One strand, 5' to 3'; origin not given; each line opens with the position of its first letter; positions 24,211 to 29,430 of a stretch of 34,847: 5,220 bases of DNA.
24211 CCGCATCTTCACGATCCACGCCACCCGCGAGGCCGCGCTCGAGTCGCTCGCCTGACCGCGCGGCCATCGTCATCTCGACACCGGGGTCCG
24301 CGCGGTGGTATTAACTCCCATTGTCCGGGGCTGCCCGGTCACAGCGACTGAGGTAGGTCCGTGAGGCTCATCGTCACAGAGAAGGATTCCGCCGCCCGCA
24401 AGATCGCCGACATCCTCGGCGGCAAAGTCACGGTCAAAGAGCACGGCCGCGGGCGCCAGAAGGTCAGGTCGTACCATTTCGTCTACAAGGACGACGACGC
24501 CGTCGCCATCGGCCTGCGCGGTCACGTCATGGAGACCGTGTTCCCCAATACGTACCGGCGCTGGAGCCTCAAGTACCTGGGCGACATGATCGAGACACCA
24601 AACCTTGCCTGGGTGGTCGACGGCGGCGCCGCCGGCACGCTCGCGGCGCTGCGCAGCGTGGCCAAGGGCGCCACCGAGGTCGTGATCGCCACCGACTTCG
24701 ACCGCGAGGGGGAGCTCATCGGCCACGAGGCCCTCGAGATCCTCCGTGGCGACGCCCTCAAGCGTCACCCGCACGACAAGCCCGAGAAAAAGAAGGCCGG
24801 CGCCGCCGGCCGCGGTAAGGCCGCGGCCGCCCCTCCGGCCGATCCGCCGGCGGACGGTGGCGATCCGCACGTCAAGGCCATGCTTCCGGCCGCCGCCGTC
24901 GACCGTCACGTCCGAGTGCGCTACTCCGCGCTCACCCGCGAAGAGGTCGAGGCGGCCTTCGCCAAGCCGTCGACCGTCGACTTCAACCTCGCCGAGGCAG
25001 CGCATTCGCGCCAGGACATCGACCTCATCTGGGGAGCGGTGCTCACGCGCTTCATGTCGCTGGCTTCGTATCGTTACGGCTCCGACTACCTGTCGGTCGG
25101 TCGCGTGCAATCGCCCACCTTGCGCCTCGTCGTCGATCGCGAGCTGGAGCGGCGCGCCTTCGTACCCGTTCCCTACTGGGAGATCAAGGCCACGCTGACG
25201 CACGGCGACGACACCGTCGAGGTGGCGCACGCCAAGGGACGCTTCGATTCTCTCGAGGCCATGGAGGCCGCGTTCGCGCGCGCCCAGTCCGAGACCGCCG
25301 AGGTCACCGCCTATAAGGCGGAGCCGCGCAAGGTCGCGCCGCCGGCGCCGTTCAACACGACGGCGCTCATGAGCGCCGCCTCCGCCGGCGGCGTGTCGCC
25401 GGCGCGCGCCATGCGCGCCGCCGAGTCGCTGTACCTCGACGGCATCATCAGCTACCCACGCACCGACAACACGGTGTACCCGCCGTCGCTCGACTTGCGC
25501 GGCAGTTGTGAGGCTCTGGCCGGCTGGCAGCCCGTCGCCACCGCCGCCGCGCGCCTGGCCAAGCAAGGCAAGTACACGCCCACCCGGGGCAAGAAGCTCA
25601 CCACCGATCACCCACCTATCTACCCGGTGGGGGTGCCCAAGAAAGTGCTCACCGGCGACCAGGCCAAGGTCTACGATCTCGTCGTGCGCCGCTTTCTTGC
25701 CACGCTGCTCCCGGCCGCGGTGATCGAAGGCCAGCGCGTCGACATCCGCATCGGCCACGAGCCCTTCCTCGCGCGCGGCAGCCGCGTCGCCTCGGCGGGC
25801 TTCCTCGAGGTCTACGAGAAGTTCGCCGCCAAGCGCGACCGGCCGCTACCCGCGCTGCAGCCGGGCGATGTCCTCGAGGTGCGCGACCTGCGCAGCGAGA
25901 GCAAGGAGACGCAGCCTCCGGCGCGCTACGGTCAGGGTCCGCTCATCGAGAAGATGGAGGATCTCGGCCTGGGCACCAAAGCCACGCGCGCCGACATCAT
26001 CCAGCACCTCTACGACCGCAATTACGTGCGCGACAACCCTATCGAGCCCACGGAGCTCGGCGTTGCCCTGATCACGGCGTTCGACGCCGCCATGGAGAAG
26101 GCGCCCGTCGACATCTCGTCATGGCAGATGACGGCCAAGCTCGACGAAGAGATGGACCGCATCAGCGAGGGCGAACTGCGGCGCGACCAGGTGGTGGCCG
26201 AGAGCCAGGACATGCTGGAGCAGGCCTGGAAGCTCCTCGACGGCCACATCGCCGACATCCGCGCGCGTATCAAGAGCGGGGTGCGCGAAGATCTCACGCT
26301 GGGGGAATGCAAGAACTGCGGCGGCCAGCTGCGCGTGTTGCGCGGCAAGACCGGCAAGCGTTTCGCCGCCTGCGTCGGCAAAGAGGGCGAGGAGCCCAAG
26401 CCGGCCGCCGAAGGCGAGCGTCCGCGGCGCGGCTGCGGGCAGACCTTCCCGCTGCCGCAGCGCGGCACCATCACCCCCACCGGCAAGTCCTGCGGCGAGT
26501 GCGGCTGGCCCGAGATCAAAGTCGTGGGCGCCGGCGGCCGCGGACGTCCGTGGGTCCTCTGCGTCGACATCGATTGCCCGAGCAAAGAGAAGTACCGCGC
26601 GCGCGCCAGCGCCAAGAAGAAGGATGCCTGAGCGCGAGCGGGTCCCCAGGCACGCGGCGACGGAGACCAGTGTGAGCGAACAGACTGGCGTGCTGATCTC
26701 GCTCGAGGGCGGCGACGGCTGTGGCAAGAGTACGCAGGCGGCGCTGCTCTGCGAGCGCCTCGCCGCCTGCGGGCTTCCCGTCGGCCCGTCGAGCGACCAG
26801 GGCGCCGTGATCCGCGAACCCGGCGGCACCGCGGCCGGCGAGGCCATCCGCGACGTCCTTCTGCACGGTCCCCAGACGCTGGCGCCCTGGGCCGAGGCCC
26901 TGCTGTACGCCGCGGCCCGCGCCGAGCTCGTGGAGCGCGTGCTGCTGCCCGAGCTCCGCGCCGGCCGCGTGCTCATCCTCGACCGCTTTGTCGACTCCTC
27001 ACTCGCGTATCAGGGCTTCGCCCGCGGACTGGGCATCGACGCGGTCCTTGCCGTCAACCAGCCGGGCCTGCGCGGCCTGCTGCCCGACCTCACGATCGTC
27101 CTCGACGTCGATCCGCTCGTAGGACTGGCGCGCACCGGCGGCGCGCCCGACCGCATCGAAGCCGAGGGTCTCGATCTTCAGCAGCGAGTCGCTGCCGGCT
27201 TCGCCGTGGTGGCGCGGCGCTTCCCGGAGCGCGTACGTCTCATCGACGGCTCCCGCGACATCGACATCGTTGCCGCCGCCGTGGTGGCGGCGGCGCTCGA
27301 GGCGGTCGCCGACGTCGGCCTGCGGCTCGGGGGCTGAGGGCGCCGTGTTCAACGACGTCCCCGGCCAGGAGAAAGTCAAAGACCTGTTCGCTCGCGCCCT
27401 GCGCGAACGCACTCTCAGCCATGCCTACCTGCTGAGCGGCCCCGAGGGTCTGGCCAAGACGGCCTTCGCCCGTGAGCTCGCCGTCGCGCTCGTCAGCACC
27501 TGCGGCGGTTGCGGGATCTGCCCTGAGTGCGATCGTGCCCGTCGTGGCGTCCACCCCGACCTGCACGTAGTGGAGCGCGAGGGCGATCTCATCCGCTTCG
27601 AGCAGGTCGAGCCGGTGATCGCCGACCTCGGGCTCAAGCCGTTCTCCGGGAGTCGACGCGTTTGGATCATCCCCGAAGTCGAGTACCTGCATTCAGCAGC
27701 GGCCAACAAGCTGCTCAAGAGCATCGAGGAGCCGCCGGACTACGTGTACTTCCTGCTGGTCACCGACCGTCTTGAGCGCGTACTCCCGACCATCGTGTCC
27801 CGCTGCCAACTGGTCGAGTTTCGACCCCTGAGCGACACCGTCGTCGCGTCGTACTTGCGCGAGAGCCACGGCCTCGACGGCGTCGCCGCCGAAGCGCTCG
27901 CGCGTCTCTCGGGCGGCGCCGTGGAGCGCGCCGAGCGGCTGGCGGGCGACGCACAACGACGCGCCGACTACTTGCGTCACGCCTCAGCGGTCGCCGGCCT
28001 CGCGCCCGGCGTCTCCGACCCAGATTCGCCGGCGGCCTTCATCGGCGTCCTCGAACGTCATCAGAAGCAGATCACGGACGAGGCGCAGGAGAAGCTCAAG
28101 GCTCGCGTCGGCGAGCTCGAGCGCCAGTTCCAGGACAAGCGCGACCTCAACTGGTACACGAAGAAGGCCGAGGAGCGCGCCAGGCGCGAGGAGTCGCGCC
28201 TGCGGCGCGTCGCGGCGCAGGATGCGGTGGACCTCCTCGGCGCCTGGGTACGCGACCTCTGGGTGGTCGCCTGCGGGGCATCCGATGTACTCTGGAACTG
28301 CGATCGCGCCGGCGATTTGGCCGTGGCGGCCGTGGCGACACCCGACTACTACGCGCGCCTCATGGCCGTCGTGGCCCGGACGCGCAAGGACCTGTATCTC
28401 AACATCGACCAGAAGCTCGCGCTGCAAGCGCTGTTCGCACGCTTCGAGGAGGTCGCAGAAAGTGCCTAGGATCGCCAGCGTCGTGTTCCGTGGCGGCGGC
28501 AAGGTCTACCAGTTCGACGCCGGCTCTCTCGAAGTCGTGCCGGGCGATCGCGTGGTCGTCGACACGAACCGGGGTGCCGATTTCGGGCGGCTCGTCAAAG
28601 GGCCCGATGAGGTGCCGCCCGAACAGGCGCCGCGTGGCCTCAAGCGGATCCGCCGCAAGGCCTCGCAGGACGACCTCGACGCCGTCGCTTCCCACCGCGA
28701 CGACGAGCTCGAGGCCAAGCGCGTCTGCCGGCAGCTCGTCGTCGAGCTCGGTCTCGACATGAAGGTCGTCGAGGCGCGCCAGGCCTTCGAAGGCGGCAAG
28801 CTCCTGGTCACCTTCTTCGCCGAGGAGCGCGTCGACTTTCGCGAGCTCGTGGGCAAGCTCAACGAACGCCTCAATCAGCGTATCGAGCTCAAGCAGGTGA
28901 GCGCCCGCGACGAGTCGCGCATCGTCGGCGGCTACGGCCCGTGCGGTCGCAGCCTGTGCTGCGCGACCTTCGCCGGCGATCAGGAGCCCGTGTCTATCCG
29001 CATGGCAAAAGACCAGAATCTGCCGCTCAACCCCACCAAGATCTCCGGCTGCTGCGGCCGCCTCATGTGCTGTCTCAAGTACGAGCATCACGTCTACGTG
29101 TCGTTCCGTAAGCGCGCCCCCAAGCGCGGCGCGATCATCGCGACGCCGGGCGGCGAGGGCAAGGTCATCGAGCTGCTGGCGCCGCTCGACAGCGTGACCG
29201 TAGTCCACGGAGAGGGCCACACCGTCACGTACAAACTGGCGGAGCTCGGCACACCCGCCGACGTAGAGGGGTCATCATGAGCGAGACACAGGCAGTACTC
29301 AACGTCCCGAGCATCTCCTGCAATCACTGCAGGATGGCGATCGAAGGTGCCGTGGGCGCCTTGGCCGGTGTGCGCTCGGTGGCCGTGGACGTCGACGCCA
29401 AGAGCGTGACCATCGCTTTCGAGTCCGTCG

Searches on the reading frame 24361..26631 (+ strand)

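Call 75: search_protein_families(library=pfam, proteins=[window:24361-26631:+], max_evalue=0.00001)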
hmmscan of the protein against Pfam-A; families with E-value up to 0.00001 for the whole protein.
window:24361-26631:+ (756 aa): 2 families
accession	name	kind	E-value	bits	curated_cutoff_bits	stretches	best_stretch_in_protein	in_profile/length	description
PF01131.25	Topoisom_bac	-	3.9e-114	382.3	35.1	1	206-612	2-410/411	DNA topoisomerase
PF01751.28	Toprim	-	1.9e-12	47.6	23.1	1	3-135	2-86/96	Toprim domain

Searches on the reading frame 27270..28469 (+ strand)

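Call 3: search_protein_families(library=pfam, proteins=[window:27270-28469:+], max_evalue=0.01)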
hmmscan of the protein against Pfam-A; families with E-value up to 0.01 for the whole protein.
window:27270-28469:+ (399 aa): 2 families
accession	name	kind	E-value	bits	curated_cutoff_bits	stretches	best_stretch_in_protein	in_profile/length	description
PF13177.12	DNA_pol3_delta2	-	1.1e-44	152.7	27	1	32-187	1-160/161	DNA polymerase III, delta subunit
PF00004.35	AAA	-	0.0031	18.4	21.2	0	53-184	1-128/131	ATPase family associated with various cellular activities (AAA)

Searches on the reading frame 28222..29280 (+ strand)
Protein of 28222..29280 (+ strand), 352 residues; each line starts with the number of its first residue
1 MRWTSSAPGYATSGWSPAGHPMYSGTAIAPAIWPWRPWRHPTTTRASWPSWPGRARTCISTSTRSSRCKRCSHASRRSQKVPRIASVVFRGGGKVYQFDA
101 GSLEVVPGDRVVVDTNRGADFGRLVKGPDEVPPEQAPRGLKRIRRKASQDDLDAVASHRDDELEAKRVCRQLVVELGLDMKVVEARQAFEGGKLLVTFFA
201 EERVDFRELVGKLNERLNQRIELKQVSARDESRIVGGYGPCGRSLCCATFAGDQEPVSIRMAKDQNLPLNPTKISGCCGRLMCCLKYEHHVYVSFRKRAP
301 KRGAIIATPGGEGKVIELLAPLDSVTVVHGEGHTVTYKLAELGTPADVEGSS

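Call 3: search_protein_families(library=pfam, proteins=[window:28222-29280:+], max_evalue=0.01)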
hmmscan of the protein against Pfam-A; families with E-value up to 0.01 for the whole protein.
window:28222-29280:+ (352 aa): 1 family
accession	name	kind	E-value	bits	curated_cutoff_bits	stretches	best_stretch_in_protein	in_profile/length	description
PF04468.17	PSP1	-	3.6e-24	85.3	27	1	141-226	1-86/86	PSP1 C-terminal conserved region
